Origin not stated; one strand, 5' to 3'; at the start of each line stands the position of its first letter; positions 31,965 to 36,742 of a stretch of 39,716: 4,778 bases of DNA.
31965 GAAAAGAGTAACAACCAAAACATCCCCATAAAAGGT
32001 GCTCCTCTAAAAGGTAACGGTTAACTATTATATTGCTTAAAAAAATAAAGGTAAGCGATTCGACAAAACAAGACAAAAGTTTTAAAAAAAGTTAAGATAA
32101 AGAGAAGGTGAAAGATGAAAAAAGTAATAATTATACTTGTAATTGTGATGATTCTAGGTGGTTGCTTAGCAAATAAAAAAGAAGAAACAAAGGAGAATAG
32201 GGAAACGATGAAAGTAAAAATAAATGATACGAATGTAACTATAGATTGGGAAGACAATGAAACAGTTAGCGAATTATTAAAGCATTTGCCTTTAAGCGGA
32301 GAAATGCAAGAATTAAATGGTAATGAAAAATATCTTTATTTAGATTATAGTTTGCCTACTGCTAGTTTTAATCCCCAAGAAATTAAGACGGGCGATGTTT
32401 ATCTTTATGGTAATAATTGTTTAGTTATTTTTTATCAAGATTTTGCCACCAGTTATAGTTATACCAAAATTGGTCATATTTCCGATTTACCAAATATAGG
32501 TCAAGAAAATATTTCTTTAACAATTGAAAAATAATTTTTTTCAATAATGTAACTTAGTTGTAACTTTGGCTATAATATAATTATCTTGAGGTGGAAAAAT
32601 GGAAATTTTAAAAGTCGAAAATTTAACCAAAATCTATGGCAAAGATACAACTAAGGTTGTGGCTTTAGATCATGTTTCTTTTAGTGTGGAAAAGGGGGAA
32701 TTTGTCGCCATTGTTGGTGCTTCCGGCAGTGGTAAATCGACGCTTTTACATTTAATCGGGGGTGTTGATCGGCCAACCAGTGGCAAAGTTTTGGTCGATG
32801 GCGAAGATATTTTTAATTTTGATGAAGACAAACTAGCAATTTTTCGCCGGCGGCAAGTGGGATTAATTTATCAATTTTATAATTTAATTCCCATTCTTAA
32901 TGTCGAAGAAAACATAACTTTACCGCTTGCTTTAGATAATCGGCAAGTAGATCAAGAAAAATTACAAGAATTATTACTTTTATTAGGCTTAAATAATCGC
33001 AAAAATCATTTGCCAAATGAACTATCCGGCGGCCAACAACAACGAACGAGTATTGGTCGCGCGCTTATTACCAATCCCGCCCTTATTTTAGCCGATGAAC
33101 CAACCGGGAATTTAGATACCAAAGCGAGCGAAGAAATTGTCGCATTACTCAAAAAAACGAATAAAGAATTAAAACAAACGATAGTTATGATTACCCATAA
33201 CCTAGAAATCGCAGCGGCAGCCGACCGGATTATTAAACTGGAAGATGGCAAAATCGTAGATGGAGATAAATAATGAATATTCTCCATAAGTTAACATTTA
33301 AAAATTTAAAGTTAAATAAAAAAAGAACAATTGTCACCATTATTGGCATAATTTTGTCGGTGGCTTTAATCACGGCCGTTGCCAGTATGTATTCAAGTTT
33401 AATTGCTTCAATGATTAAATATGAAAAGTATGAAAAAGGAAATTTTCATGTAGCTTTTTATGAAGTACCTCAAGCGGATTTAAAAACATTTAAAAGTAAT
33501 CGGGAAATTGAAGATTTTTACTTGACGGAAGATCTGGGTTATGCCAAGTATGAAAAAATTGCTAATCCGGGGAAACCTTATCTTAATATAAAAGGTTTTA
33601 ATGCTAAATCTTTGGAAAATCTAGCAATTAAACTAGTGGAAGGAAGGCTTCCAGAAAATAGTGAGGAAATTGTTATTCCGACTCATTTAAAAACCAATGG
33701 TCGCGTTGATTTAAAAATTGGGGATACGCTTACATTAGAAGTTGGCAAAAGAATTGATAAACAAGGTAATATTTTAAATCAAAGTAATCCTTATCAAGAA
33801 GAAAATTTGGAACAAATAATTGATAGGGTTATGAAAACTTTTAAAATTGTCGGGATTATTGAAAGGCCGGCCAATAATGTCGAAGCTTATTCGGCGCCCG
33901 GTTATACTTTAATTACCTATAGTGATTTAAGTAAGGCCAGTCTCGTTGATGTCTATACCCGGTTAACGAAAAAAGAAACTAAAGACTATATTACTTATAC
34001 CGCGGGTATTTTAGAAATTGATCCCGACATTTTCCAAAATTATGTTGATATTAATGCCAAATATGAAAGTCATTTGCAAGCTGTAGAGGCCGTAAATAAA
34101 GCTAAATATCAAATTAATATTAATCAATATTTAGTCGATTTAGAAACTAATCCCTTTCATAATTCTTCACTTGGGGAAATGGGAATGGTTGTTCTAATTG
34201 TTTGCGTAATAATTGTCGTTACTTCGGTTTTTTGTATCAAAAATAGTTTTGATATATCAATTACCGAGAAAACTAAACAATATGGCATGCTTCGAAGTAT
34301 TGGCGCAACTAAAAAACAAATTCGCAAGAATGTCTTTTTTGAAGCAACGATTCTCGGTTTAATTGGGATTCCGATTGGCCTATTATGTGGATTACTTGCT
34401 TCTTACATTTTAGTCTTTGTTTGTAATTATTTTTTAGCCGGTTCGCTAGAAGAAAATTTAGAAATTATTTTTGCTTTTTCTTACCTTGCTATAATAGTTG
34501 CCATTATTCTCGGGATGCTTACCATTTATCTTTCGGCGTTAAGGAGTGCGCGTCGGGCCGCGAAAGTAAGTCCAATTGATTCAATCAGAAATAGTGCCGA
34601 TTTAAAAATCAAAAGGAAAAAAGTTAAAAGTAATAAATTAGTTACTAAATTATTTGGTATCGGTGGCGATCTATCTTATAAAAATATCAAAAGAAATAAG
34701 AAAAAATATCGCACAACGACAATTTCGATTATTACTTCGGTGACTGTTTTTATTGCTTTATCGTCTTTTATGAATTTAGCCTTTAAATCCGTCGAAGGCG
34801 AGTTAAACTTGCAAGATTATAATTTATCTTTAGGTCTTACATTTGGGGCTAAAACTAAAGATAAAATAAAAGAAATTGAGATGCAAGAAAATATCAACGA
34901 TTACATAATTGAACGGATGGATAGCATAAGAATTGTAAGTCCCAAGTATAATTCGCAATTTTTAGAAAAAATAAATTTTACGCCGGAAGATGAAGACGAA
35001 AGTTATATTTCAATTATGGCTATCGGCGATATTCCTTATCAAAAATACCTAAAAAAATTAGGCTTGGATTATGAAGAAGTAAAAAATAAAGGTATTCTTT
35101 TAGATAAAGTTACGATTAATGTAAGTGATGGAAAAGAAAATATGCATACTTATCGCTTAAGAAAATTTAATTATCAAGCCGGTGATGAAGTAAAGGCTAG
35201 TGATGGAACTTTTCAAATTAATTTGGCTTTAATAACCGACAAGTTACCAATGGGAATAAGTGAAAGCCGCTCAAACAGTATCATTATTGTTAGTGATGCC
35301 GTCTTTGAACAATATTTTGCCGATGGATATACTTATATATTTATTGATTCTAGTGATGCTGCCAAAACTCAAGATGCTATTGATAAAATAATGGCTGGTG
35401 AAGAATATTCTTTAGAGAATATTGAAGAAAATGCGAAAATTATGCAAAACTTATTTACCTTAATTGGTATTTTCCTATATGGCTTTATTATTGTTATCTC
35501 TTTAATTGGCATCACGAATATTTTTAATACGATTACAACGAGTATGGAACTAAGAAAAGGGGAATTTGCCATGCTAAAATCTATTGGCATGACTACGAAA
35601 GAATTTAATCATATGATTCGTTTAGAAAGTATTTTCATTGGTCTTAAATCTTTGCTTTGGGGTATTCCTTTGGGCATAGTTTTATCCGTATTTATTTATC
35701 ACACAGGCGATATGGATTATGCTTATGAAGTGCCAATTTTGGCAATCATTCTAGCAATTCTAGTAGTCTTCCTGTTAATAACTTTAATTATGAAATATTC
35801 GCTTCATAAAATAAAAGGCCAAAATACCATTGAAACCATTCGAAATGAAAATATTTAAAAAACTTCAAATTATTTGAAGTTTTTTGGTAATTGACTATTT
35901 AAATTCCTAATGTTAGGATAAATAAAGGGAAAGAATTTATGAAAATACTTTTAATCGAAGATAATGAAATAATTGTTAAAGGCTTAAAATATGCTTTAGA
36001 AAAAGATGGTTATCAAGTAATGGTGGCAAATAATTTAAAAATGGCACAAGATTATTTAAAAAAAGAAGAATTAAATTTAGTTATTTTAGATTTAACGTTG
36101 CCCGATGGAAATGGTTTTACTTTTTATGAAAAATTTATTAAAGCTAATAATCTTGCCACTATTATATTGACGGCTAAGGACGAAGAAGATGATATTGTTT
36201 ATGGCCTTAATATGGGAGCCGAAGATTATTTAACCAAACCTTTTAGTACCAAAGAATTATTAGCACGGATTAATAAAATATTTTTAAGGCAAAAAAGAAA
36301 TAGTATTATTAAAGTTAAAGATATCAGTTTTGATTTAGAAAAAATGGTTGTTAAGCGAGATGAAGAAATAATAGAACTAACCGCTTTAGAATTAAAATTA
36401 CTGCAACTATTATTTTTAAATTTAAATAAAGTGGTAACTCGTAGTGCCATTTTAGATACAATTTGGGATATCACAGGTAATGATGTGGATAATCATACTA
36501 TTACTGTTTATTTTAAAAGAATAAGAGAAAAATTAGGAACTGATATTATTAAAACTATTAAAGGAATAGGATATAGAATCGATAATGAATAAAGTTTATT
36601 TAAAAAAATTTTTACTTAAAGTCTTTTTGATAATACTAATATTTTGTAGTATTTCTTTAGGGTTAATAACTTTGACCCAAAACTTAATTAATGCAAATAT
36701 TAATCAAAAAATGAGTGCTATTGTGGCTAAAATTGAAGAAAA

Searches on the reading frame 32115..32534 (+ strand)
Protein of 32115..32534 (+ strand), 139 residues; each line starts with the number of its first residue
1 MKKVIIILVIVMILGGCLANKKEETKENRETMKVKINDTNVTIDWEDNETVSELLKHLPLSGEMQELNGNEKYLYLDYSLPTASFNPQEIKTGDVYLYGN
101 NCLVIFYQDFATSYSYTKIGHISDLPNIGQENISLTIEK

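Call 10: search_protein_families(library=pfam, proteins=[window:32115-32534:+])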
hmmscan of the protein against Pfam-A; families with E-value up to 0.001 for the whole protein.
window:32115-32534:+ (139 aa): 1 family
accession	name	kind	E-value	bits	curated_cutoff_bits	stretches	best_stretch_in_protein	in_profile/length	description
PF18050.6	Cyclophil_like2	-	1.8e-28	99.3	22.7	1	35-138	2-115/115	Cyclophilin-like family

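Call 12: find_encoding_contigs(protein=window:32115-32534:+, flank=3000, max_places=10)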
Protein window:32115-32534:+ (139 aa): 1 contig read that carries it; 1 place shown.
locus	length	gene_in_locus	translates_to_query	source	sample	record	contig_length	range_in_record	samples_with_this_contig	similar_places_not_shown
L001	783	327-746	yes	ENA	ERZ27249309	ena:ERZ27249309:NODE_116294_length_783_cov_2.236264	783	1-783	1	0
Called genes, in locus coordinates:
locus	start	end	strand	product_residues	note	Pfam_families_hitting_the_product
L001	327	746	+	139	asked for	PF18050:Cyclophil_like2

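Call 28: find_homologous_proteins(query=window:32115-32534:+, max_evalue=0.00001)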
Query window:32115-32534:+ (139 aa): 1822 proteins with E <= 0.00001 among 1844 candidates; the best 120 are listed.
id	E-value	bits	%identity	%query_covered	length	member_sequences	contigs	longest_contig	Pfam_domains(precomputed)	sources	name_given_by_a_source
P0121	4.9e-86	303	100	100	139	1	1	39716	PF18050.7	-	-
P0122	8.5e-64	231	76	100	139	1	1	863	PF18050.7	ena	-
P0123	1.1e-49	186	62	99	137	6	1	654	PF18050.7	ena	-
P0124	3.2e-41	158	59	73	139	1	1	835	PF18050.7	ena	-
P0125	4.6e-41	158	56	89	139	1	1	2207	PF18050.7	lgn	-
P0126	3.3e-40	155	55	97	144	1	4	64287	PF18050.7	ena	-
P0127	3.4e-40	155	56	99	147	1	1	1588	PF18050.7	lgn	-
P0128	4.2e-40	155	51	98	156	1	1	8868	PF18050.7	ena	-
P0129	6.8e-40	154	57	88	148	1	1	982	PF18050.7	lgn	-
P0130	7.7e-40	154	58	89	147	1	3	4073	PF18050.7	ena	-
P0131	8.7e-40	154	51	99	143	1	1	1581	PF18050.7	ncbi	-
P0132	9.1e-40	154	60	85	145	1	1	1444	PF18050.7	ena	-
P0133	1.2e-39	153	57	88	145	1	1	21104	PF18050.7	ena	-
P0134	1.5e-39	153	55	100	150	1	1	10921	PF18050.7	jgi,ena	-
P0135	1.8e-39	153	55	100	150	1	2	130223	PF18050.7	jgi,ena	-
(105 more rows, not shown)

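Call 29: find_encoding_contigs(protein=P0122, flank=3000, max_places=3)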
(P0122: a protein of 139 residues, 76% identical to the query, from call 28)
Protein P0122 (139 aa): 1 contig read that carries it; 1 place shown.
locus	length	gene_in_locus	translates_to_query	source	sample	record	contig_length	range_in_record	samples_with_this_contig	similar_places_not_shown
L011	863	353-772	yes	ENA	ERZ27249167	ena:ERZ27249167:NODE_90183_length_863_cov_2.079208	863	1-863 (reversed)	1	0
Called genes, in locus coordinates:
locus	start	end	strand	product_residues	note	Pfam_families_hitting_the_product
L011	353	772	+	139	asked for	PF18050:Cyclophil_like2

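Call 30: find_encoding_contigs(protein=P0123, flank=3000, max_places=3)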
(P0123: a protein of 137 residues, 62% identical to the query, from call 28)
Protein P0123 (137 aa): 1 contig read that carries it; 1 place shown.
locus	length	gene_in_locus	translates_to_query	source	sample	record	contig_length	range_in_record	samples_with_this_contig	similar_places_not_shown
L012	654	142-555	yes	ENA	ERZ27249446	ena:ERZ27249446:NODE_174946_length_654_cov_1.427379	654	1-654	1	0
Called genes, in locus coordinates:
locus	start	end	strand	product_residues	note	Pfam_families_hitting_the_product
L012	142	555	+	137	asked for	PF18050:Cyclophil_like2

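Call 37: find_encoding_contigs(protein=P0124, flank=1500, max_places=3)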
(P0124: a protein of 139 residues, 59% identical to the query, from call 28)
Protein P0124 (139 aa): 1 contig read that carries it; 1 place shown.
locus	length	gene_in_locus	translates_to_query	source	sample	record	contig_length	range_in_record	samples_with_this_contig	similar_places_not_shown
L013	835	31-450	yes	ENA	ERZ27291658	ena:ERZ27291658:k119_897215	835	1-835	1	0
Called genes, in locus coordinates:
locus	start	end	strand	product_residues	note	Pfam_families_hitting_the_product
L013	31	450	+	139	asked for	PF18050:Cyclophil_like2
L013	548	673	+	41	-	-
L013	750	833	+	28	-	?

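Call 38: find_encoding_contigs(protein=P0125, flank=1500, max_places=3)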
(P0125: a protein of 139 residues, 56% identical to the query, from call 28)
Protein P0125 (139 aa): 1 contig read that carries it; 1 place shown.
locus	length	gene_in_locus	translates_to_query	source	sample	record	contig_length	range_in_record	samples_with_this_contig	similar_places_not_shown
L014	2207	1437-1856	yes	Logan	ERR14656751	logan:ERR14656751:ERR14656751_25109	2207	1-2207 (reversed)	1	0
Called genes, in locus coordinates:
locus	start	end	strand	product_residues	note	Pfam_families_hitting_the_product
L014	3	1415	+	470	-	?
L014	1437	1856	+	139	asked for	PF18050:Cyclophil_like2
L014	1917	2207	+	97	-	?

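Call 80: list_cluster_members(proteins=[P0123, P0122, P0001, P0002])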
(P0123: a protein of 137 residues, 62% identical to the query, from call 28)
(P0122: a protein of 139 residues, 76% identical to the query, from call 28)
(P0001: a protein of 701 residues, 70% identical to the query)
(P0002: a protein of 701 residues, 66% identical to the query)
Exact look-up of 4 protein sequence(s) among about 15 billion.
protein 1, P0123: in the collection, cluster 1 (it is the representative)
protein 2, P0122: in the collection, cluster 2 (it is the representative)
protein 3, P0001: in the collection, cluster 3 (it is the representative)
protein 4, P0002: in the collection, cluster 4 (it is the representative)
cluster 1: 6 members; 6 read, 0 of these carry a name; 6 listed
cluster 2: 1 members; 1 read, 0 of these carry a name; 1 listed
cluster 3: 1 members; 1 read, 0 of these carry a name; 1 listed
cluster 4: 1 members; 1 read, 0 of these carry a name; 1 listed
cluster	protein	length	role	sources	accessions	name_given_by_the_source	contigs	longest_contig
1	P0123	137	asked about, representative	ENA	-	-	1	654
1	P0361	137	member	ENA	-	-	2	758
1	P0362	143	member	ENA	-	-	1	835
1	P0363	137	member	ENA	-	-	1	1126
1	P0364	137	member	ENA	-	-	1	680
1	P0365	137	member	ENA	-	-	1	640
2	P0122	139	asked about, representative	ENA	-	-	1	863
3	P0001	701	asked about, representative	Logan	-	-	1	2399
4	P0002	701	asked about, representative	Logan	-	-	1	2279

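Call 81: find_encoding_contigs(protein=P0363, flank=1000, max_places=3)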
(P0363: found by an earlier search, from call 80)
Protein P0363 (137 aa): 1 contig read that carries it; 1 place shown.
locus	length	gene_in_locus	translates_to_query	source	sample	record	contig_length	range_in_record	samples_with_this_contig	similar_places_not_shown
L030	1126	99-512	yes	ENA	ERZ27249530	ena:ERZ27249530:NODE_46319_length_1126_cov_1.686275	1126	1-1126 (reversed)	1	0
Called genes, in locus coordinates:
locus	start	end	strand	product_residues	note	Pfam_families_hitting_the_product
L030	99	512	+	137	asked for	PF18050:Cyclophil_like2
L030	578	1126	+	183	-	?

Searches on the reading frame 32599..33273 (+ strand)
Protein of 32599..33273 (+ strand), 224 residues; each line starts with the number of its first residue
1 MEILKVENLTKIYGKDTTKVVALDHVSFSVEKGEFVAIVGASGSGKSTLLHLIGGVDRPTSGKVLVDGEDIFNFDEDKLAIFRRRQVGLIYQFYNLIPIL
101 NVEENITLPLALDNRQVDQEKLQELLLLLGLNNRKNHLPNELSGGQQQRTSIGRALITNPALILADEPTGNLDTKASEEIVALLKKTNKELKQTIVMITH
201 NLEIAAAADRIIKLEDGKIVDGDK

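Call 10: search_protein_families(library=pfam, proteins=[window:32599-33273:+])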
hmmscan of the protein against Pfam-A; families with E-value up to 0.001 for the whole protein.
window:32599-33273:+ (224 aa): 4 families
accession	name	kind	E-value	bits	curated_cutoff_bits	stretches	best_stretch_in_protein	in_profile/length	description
PF00005.33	ABC_tran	-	5e-35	121.5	25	1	23-169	1-136/137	ABC transporter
PF02463.25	SMC_N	-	1.7e-08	34.6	40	1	110-214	111-211/220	RecF/RecN/SMC N terminal domain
PF13304.12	AAA_21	-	7.4e-06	26.7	27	0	73-204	172-302/304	AAA domain, putative AbiEii toxin, Type IV TA system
PF13555.12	AAA_29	-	0.00032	20.8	27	1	27-50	16-39/61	P-loop containing region of AAA domain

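Call 39: find_homologous_proteins(query=window:32599-33273:+, max_evalue=1e-60)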
Query window:32599-33273:+ (224 aa): 8000 proteins with E <= 1e-60 among 8000 candidates; the best 120 are listed.
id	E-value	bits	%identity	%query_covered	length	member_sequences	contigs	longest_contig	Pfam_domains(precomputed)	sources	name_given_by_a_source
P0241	7.7e-137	472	100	100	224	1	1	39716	PF00005.34,PF02463.26,PF13304.13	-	-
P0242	3.5e-136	469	100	100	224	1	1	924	PF00005.34,PF02463.26,PF13304.13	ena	-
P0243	2.3e-124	431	89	100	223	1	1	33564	PF00005.34,PF02463.26,PF13304.13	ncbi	-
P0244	4.0e-123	427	89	99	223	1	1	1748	PF00005.34,PF02463.26,PF13304.13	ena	-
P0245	4.7e-123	426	88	99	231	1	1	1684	PF00005.34,PF02463.26,PF13304.13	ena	-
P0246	1.1e-122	425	-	-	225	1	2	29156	PF00005.34,PF02463.26,PF13304.13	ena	-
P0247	1.2e-122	425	-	-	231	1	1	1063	PF00005.34,PF02463.26,PF13304.13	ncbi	-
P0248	1.4e-122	425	88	99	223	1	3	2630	PF00005.34,PF02463.26,PF13304.13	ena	-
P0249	1.4e-122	425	89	98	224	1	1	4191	PF00005.34,PF02463.26,PF13304.13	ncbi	-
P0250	1.5e-122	425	88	99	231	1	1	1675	PF00005.34,PF02463.26,PF13304.13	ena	-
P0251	1.5e-122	425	89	99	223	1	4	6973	PF00005.34,PF02463.26,PF13304.13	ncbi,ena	-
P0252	2.4e-122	424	87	100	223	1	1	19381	PF00005.34,PF02463.26,PF13304.13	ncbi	-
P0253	3.0e-122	424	88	99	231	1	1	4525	PF00005.34,PF02463.26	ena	-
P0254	3.1e-122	424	87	99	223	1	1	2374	PF00005.34,PF02463.26,PF13304.13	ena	-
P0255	3.1e-122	424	88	98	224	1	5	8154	PF00005.34,PF02463.26,PF13304.13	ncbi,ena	-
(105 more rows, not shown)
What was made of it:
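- Tried and rejected: It is 87-89% identical across the whole clade, so it cannot rank relatives (call 39).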

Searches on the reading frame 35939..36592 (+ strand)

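Call 10: search_protein_families(library=pfam, proteins=[window:35939-36592:+])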
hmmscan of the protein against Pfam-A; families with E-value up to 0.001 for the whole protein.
window:35939-36592:+ (217 aa): 2 families
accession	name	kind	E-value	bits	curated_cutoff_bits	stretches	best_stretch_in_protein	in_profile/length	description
PF00072.30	Response_reg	-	6.8e-26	91.1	30.2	1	3-112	1-111/111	Response regulator receiver domain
PF00486.34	Trans_reg_C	-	2.4e-18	66.4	26.2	1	145-214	4-77/77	Transcriptional regulatory protein, C terminal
